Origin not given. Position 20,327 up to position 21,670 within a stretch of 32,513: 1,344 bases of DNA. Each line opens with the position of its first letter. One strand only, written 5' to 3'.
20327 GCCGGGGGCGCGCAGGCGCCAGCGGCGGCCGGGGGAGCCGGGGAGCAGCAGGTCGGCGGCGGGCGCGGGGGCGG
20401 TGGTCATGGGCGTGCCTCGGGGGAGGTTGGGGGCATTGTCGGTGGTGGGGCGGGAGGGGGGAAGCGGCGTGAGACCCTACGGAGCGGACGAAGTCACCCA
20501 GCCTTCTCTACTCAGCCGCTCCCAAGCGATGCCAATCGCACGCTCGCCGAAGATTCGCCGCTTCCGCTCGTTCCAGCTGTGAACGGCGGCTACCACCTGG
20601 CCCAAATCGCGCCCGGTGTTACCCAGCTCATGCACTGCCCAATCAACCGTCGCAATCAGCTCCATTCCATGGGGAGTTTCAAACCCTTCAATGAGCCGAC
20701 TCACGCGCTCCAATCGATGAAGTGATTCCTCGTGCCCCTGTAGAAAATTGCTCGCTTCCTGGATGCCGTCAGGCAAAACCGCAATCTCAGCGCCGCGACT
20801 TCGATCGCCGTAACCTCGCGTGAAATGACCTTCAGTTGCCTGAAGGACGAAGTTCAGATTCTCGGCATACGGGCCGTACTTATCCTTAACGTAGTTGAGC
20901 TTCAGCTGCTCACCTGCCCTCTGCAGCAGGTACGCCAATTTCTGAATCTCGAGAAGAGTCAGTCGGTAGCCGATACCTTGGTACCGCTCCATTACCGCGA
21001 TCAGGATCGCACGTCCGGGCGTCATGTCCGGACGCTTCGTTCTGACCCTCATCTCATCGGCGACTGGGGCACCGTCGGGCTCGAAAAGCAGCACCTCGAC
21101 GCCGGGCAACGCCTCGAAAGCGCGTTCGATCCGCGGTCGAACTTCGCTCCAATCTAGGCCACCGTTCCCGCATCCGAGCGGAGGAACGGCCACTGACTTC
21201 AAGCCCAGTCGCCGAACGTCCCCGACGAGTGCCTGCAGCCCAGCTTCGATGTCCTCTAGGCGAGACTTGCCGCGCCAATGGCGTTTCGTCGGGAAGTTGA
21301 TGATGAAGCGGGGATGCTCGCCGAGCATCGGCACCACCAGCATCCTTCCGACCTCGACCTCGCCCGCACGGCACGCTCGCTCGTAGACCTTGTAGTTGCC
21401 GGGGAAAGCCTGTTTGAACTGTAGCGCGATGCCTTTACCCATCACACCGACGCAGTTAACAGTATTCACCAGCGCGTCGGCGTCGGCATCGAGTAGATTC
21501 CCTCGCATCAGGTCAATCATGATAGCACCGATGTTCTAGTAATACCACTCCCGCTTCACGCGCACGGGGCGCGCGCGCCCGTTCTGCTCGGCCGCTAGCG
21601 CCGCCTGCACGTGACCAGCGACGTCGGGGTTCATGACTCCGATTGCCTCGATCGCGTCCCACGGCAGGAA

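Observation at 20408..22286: Low-G+C DarT/DarG (DNA ADP-ribosylating toxin / macrodomain antitoxin) module inserted in a housekeeping gene array next to recJ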

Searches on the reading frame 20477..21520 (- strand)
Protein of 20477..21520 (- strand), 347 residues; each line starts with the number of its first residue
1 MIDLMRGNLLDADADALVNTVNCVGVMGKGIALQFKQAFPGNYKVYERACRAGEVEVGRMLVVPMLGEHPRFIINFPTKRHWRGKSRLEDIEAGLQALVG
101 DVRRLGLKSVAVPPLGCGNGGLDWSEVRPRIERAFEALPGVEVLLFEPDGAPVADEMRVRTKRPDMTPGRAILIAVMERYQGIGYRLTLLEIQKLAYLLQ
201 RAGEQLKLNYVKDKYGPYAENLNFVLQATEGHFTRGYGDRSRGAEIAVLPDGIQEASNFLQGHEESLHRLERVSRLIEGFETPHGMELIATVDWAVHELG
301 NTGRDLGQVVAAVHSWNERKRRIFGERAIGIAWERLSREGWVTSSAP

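Call 3: search_protein_families(library=pfam, proteins=[window:20477-21520:-], max_evalue=0.01)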
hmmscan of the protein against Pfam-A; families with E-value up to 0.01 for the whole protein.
window:20477-21520:- (347 aa): 1 family
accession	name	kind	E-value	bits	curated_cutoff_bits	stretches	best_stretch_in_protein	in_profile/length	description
PF01661.27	Macro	-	6.1e-24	84.7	22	1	18-129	1-116/118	Macro domain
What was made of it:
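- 21065..21520 (-): DarG N-terminal macrodomain (residues 1-152). The catalytic Lys79 codon is at 21284-21286. Pfam Macro PF01661, 6e-24 (call 3).
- On DarG (NCBIfam NF048014, DNA ADP-ribosyl glycohydrolase antitoxin): PF01661, 6e-24 (call 3).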

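Call 4: search_protein_families(library=padloc, proteins=[window:20477-21520:-], max_evalue=0.01)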
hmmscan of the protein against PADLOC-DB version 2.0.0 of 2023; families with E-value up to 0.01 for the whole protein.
window:20477-21520:- (347 aa): 1 family
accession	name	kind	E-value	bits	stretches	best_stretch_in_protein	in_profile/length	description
PDLC02990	DarG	-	1.5e-133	443.4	1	1-339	1-328/329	-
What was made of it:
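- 20477..21520 (-): darG: antitoxin, DNA ADP-ribosyl glycohydrolase, 347 aa. PADLOC DarG, 1.5e-133 (call 4).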

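Call 5: search_protein_families(library=ncbifam, proteins=[window:20477-21520:-], max_evalue=0.01)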
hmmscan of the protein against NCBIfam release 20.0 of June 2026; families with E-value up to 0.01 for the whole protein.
window:20477-21520:- (347 aa): 5 families
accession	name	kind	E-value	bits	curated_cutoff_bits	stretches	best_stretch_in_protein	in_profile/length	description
NF048014.1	antitoxin_DarG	equivalog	4.4e-136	453.6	250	1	2-336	1-338/338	type II toxin-antitoxin system antitoxin DNA ADP-ribosyl glycohydrolase DarG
NF001666.0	PRK00431.2-2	equivalog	2.7e-09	37.1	246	1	2-123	3-122/164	ADP-ribose-binding protein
NF001668.0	PRK00431.2-4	equivalog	0.0049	16.2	278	1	2-122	51-171/220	ADP-ribose-binding protein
NF001665.0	PRK00431.2-1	equivalog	0.0078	15.8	315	0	2-122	10-130/177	ADP-ribose-binding protein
NF001667.0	PRK00431.2-3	equivalog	0.0087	15.7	252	0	2-127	10-135/182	ADP-ribose-binding protein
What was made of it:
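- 20477..21520 (-): NCBIfam NF048014 equivalog, 454 bits against a cut-off of 250, profile 1-338/338 (call 5).
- On DarG (NCBIfam NF048014, DNA ADP-ribosyl glycohydrolase antitoxin): NF048014 equivalog, 453.6 bits against a cut-off of 250, profile 1-338/338 (call 5).
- On DarTG2 subclass (as opposed to DarTG1): The antitoxin has a macrodomain and no NADAR hit (calls 3, 5).
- Both proteins pass curated equivalog models over their full length (call 5).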

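Call 7: search_solved_structures(query=window:20477-21520:-, show_alignments=2)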
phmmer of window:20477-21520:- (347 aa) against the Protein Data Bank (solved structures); distinct sequences matched with E-value up to 0.001: 20.
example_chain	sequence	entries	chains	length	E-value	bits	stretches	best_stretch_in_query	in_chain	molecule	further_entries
5m31_A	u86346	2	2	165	2.8e-53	184.3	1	1-152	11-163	Appr-1-p processing domain protein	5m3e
5m3i_A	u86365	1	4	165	7.6e-51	176.3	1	2-151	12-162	RNase III inhibitor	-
7omu_AAA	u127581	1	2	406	5.8e-25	91.2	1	3-137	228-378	Macro domain-containing protein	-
7yk3_B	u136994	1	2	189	3.3e-22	82.1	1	186-336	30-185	DNA ADP-ribosyl glycohydrolase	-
4j5r_A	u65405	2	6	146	9.3e-10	41.2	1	6-138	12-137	O-acetyl-ADP-ribose deacetylase 1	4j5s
4j5q_A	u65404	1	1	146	9.3e-10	41.2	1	6-138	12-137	O-acetyl-ADP-ribose deacetylase 1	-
2eee_A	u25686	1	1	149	1e-09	41.1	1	6-138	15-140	Uncharacterized protein C6orf130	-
2l8r_A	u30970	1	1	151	1e-09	41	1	6-138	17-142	Uncharacterized protein C6orf130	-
2lgr_A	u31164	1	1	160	1.3e-09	40.8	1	6-138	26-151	Uncharacterized protein C6orf130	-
2dx6_A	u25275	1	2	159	2.3e-07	33.3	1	3-146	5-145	Hypothetical protein TTHA0132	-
4etk_A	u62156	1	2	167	9.3e-05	24.7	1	4-130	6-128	De novo designed serine hydrolase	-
4ess_A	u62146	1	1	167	9.7e-05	24.7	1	5-135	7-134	OR187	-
4etj_A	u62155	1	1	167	0.0001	24.6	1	5-134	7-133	Serine hydrolase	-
3v45_A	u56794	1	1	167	0.0001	24.6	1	5-134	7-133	Serine hydrolase OSH55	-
4gvv_A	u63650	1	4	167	0.00017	23.9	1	5-127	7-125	De novo design serine hydrolase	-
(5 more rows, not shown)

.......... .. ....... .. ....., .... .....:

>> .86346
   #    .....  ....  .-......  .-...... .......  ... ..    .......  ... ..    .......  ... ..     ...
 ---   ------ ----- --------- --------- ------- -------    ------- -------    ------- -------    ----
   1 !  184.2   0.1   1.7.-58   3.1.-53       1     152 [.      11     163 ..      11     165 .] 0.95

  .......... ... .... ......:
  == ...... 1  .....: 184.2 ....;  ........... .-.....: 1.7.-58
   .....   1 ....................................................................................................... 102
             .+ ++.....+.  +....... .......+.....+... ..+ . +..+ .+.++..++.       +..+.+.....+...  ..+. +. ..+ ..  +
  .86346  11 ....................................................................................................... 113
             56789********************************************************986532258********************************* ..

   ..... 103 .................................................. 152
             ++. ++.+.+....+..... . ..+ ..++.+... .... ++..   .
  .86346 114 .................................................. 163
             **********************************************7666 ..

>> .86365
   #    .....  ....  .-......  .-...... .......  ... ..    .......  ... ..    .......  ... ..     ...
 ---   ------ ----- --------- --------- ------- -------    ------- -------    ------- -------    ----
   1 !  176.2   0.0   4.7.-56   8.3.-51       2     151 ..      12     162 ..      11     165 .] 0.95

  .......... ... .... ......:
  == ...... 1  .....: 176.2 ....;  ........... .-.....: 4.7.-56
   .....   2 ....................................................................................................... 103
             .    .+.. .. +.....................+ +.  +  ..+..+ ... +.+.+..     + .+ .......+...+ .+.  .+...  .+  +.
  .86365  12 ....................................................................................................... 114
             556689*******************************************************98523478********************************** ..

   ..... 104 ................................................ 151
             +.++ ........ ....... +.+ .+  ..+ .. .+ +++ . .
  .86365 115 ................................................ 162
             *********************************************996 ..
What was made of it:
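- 21065..21520 (-): PDB 5M31 Thermus DarG macrodomain, 3e-53, and 5M3I, 8e-51 (call 7).
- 20513..20965 (-): DarG C-terminal helical domain (residues 186-336), the DarT-binding and inhibitory domain. It matches PDB 7YK3 chain B, the M. tuberculosis DarG C-terminal domain in complex with DarT, at E 3e-22 (call 7).
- On DarG (NCBIfam NF048014, DNA ADP-ribosyl glycohydrolase antitoxin): Residues 186-336 match 7YK3 chain B at E 3e-22 (call 7).
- Closest known: Mycobacterium tuberculosis DarT/DarG. Same: The macrodomain matches 5M3I (E 8e-51) (call 7).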

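Call 21: find_homologous_proteins(query=window:20477-21520:-, max_evalue=1e-20)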
Query window:20477-21520:- (347 aa): 8000 proteins with E <= 1e-20 among 8000 candidates; the best 120 are listed.
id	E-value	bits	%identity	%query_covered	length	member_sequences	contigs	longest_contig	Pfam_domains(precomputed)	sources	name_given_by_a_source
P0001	3.3e-232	788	100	100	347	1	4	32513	PF01661.28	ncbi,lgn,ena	-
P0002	2.1e-166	571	73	98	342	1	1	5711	PF01661.28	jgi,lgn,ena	-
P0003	7.8e-151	520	68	99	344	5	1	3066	PF01661.28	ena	-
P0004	1.4e-149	516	69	99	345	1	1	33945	PF01661.28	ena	-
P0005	1.2e-141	490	64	100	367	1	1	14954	PF01661.28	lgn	-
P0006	4.5e-140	485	62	99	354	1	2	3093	PF01661.28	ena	-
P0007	7.5e-140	484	64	99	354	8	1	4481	PF01661.28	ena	-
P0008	8.7e-140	484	65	95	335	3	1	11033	PF01661.28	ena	-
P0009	3.8e-139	482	63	100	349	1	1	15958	PF01661.28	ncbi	-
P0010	3.2e-138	479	61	99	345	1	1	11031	PF01661.28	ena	-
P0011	6.0e-138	478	61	99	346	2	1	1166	PF01661.28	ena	-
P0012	9.2e-138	477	62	99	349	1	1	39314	PF01661.28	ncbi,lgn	-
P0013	2.1e-137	476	63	99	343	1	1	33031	PF01661.28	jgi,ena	-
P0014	2.2e-137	476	62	99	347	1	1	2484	PF01661.28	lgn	-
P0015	3.4e-137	475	62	99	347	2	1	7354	PF01661.28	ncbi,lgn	-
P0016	8.0e-137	474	62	99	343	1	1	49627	PF01661.28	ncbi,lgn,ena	-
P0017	1.1e-136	474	63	99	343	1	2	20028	PF01661.28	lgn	-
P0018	1.3e-136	473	61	98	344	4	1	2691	PF01661.28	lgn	-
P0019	1.4e-136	473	63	100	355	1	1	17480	PF01661.28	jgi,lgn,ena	-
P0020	1.4e-136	473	61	100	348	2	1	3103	PF01661.28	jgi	jgi:O-acetyl-ADP-ribose deacetylase (regulator of RNase III)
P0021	1.2e-135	470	60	99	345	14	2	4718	PF01661.28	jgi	jgi:O-acetyl-ADP-ribose deacetylase (regulator of RNase III)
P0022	1.4e-135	470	59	99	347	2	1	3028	PF01661.28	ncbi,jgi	jgi:O-acetyl-ADP-ribose deacetylase (regulator of RNase III)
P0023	1.5e-135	470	61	99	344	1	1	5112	PF01661.28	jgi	jgi:O-acetyl-ADP-ribose deacetylase (regulator of RNase III)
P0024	2.2e-135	469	59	99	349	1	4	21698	PF01661.28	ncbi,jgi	jgi:O-acetyl-ADP-ribose deacetylase (regulator of RNase III)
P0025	2.6e-135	469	60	99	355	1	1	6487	PF01661.28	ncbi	-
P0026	2.9e-135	469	61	99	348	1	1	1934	PF01661.28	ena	-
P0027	3.3e-135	469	59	99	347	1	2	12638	PF01661.28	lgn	-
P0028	3.9e-135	468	62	99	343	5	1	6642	PF01661.28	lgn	-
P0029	3.9e-135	468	60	99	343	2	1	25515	PF01661.28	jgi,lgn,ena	-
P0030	3.9e-135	468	62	99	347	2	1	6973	PF01661.28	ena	-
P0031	5.7e-135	468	60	99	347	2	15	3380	PF01661.28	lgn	-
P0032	6.0e-135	468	61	100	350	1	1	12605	PF01661.28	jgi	jgi:O-acetyl-ADP-ribose deacetylase (regulator of RNase III)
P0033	7.5e-135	467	62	99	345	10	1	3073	PF01661.28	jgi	-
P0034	7.5e-135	467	59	99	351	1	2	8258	PF01661.28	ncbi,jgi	jgi:O-acetyl-ADP-ribose deacetylase (regulator of RNase III)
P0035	9.4e-135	467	63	98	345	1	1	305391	PF01661.28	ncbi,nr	ncbi:MAG: Appr-1-p processing protein [Oscillatoria sp. SIO1A7]|nr:Appr-1-p processing protein [Osci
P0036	1.4e-134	467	59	99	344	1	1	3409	PF01661.28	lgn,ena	-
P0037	1.7e-134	466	62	100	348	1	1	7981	PF01661.28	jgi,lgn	jgi:O-acetyl-ADP-ribose deacetylase (regulator of RNase III)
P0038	1.7e-134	466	63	99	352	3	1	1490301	PF01661.28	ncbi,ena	-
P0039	2.3e-134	466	63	99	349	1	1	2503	PF01661.28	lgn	-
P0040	2.5e-134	466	61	99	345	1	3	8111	PF01661.28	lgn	-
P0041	2.5e-134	466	62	100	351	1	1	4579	PF01661.28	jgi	jgi:O-acetyl-ADP-ribose deacetylase (regulator of RNase III)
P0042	2.8e-134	466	62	99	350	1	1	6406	PF01661.28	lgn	-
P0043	3.0e-134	465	61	99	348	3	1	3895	PF01661.28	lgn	-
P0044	3.4e-134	465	61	99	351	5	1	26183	PF01661.28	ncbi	-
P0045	3.6e-134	465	61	99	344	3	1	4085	PF01661.28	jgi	jgi:O-acetyl-ADP-ribose deacetylase (regulator of RNase III)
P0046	3.6e-134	465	60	99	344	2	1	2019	PF01661.28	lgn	-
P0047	3.7e-134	465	62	99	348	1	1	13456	PF01661.28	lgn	-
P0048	4.0e-134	465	61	99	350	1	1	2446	PF01661.28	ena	-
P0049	4.2e-134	465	63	99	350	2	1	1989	PF01661.28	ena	-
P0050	4.7e-134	465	63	99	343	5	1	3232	PF01661.28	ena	-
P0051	4.9e-134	465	61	99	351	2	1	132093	PF01661.28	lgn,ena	-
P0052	5.0e-134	465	60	99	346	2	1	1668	PF01661.28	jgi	jgi:O-acetyl-ADP-ribose deacetylase (regulator of RNase III)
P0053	5.0e-134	465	61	99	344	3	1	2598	PF01661.28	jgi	jgi:O-acetyl-ADP-ribose deacetylase (regulator of RNase III)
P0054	5.2e-134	465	63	99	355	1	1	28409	PF01661.28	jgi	jgi:O-acetyl-ADP-ribose deacetylase (regulator of RNase III)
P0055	5.5e-134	465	59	100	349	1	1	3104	PF01661.28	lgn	-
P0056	5.5e-134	465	61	99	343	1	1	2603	PF01661.28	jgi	jgi:O-acetyl-ADP-ribose deacetylase (regulator of RNase III)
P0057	6.5e-134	464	61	99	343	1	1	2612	PF01661.28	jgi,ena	-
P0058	6.8e-134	464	63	99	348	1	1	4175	PF01661.28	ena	-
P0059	9.2e-134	464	60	98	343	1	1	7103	PF01661.28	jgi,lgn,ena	jgi:O-acetyl-ADP-ribose deacetylase (regulator of RNase III)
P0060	1.1e-133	464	60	99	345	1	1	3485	PF01661.28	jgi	-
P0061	1.2e-133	464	61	99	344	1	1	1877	PF01661.28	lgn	-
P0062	1.2e-133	464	60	98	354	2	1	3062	PF01661.28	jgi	jgi:O-acetyl-ADP-ribose deacetylase (regulator of RNase III)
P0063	1.2e-133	463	61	99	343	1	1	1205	PF01661.28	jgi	jgi:O-acetyl-ADP-ribose deacetylase (regulator of RNase III)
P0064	1.5e-133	463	60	99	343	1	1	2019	PF01661.28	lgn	-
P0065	1.8e-133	463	60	99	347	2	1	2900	PF01661.28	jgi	jgi:O-acetyl-ADP-ribose deacetylase (regulator of RNase III)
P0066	2.0e-133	463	60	99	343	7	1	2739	PF01661.28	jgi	-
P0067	2.3e-133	463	59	98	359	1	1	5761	PF01661.28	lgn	-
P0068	2.6e-133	462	60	99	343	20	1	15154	PF01661.28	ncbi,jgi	jgi:O-acetyl-ADP-ribose deacetylase (regulator of RNase III)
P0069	3.2e-133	462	61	99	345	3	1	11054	PF01661.28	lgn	-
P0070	3.3e-133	462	60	100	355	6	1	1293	PF01661.28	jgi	jgi:O-acetyl-ADP-ribose deacetylase (regulator of RNase III)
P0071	3.5e-133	462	59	99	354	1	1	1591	PF01661.28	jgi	jgi:O-acetyl-ADP-ribose deacetylase (regulator of RNase III)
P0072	3.6e-133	462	61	98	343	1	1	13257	PF01661.28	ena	-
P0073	4.1e-133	462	60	99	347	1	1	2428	PF01661.28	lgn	-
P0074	4.1e-133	462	61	99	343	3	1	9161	PF01661.28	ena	-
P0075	4.2e-133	462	61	99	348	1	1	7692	PF01661.28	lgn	-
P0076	4.3e-133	462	61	100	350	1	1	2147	PF01661.28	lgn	-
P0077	4.3e-133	462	59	99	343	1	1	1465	PF01661.28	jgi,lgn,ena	-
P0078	4.4e-133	462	60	99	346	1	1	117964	PF01661.28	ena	-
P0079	4.4e-133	462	60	99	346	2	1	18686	PF01661.28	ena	-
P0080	4.8e-133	462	60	99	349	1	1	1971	PF01661.28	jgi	jgi:O-acetyl-ADP-ribose deacetylase (regulator of RNase III)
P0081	5.0e-133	461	59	99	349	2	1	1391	PF01661.28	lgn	-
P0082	5.0e-133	461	60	99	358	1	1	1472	PF01661.28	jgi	jgi:O-acetyl-ADP-ribose deacetylase (regulator of RNase III)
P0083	5.3e-133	461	62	98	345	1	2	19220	PF01661.28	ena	-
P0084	5.8e-133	461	59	99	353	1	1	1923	PF01661.28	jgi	jgi:O-acetyl-ADP-ribose deacetylase (regulator of RNase III)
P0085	6.4e-133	461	60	100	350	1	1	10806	PF01661.28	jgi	jgi:O-acetyl-ADP-ribose deacetylase (regulator of RNase III)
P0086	6.9e-133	461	59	100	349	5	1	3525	PF01661.28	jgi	jgi:O-acetyl-ADP-ribose deacetylase (regulator of RNase III)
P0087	7.2e-133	461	63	98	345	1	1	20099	PF01661.28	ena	-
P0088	7.3e-133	461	60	99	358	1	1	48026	PF01661.28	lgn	-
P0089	7.5e-133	461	61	99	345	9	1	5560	PF01661.28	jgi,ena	-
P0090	7.9e-133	461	60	99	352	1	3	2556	PF01661.28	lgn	-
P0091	8.1e-133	461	60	99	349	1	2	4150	PF01661.28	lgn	-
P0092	8.7e-133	461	61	99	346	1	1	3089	PF01661.28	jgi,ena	-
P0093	9.4e-133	461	59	100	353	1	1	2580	PF01661.28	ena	-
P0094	9.9e-133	461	60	99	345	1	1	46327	PF01661.28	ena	-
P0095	1.0e-132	460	61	99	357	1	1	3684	PF01661.28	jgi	jgi:O-acetyl-ADP-ribose deacetylase (regulator of RNase III)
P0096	1.0e-132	460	60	99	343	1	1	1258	PF01661.28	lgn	-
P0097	1.1e-132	460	61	99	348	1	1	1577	PF01661.28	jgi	jgi:O-acetyl-ADP-ribose deacetylase (regulator of RNase III)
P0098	1.2e-132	460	60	98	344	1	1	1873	PF01661.28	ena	-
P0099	1.4e-132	460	62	98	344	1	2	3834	PF01661.28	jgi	jgi:O-acetyl-ADP-ribose deacetylase (regulator of RNase III)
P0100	1.4e-132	460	60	99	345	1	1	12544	PF01661.28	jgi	-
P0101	1.4e-132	460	60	99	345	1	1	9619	PF01661.28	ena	-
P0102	1.5e-132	460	61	99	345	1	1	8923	PF01661.28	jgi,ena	-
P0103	1.6e-132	460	61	99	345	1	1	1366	PF01661.28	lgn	-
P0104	1.6e-132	460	61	99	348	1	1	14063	PF01661.28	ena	-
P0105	1.7e-132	460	61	98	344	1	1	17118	PF01661.28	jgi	jgi:O-acetyl-ADP-ribose deacetylase (regulator of RNase III)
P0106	1.7e-132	460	60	99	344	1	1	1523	PF01661.28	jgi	jgi:O-acetyl-ADP-ribose deacetylase (regulator of RNase III)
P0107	1.8e-132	460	60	99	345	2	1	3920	PF01661.28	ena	-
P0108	2.0e-132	460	60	99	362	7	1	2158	PF01661.28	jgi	jgi:O-acetyl-ADP-ribose deacetylase (regulator of RNase III)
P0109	2.2e-132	459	60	99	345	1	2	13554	PF01661.28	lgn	-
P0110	2.3e-132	459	62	99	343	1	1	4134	PF01661.28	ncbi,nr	ncbi:MAG: macro domain-containing protein [Chloroflexi bacterium]|nr:macro domain-containing protein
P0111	2.6e-132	459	61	98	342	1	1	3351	PF01661.28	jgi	jgi:O-acetyl-ADP-ribose deacetylase (regulator of RNase III)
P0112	2.6e-132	459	63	99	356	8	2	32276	PF01661.28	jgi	jgi:O-acetyl-ADP-ribose deacetylase (regulator of RNase III)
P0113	2.6e-132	459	60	99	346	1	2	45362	PF01661.28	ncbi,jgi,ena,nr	ncbi:MAG: macro domain-containing protein [Chroococcidiopsidaceae cyanobacterium CP_BM_ER_R8_30]|nr:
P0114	2.7e-132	459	58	99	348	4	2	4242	PF01661.28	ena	-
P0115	2.8e-132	459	60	99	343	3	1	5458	PF01661.28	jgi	jgi:O-acetyl-ADP-ribose deacetylase (regulator of RNase III)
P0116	2.8e-132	459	60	99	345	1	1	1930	PF01661.28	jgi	jgi:O-acetyl-ADP-ribose deacetylase (regulator of RNase III)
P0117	2.9e-132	459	60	99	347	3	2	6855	PF01661.28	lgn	-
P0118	3.2e-132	459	60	99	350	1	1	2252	PF01661.28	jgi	-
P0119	3.3e-132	459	60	99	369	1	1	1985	PF01661.28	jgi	jgi:O-acetyl-ADP-ribose deacetylase (regulator of RNase III)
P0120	4.0e-132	459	62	98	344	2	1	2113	PF01661.28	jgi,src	-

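Call 22: find_encoding_contigs(protein=P0001, flank=8000, max_places=6)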
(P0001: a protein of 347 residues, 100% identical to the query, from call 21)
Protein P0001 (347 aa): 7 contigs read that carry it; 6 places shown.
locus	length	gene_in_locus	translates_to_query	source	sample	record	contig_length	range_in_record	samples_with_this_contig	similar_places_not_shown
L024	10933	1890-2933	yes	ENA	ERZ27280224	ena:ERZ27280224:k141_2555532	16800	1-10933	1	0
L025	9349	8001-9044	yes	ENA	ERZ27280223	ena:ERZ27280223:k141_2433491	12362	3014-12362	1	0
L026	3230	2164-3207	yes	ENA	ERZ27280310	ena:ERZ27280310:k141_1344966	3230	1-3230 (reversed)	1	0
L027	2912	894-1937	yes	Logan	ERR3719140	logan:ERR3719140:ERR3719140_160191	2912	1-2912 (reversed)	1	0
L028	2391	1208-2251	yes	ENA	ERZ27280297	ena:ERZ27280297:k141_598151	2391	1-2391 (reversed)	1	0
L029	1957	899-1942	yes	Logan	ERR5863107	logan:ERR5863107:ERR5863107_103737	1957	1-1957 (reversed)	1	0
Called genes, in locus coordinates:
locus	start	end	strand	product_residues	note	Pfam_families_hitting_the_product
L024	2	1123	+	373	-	?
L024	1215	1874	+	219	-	PF14487:DarT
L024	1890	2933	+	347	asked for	PF01661:Macro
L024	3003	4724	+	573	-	PF01368:DHH, PF02272:DHHA1, PF17768:RecJ_OB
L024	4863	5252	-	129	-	-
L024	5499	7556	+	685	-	PF00009:GTP_EFTU, PF22042:EF-G_D2, PF03144:GTP_EFTU_D2, PF14492:EFG_III, PF03764:EFG_IV, PF00679:EFG_C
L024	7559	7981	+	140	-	-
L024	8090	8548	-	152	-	-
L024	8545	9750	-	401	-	PF00579:tRNA-synt_1b, PF22421:SYY_C-terminal (weak), PF01479:S4 (weak)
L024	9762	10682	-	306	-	PF01467:CTP_transf_like (faint), PF06574:FAD_syn, PF01687:Flavokinase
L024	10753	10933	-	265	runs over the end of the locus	PF02616:SMC_ScpA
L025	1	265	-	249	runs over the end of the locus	PF03462:PCRF, PF00472:RF-1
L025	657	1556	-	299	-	PF00763:THF_DHG_CYH, PF02882:THF_DHG_CYH_C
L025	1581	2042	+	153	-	PF01648:ACPS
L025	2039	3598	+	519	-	PF03853:YjeF_N, PF01256:Carb_kinase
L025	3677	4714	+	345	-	PF00698:Acyl_transf_1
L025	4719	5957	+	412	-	PF00109:ketoacyl-synt, PF02801:Ketoacyl-synt_C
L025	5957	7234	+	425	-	PF00109:ketoacyl-synt, PF02801:Ketoacyl-synt_C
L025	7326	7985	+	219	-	PF14487:DarT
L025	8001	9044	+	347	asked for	PF01661:Macro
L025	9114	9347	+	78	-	?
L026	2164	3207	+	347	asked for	PF01661:Macro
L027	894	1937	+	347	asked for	PF01661:Macro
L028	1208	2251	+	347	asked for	PF01661:Macro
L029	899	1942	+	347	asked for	PF01661:Macro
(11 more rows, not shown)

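Call 23: find_encoding_contigs(protein=P0002, flank=8000, max_places=4)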
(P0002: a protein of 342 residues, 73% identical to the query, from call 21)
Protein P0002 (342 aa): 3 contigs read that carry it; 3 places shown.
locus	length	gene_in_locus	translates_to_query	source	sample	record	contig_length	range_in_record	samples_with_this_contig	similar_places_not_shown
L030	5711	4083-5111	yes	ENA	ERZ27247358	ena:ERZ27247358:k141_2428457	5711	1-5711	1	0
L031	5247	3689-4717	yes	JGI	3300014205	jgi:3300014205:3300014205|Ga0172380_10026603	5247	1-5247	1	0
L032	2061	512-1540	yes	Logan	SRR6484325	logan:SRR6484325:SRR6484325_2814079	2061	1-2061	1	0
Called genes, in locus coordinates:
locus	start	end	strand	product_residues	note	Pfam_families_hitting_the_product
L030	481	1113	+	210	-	PF05119:Terminase_4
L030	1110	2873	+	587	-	PF03354:TerL_ATPase, PF20441:TerL_nuclease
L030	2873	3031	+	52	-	-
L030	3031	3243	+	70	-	-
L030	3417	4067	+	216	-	PF14487:DarT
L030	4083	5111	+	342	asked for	PF01661:Macro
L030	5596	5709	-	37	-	?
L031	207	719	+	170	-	PF05119:Terminase_4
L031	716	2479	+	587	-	PF03354:TerL_ATPase, PF20441:TerL_nuclease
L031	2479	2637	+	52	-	-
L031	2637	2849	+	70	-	-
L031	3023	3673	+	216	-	PF14487:DarT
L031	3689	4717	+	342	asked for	PF01661:Macro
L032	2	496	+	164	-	?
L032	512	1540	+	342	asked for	PF01661:Macro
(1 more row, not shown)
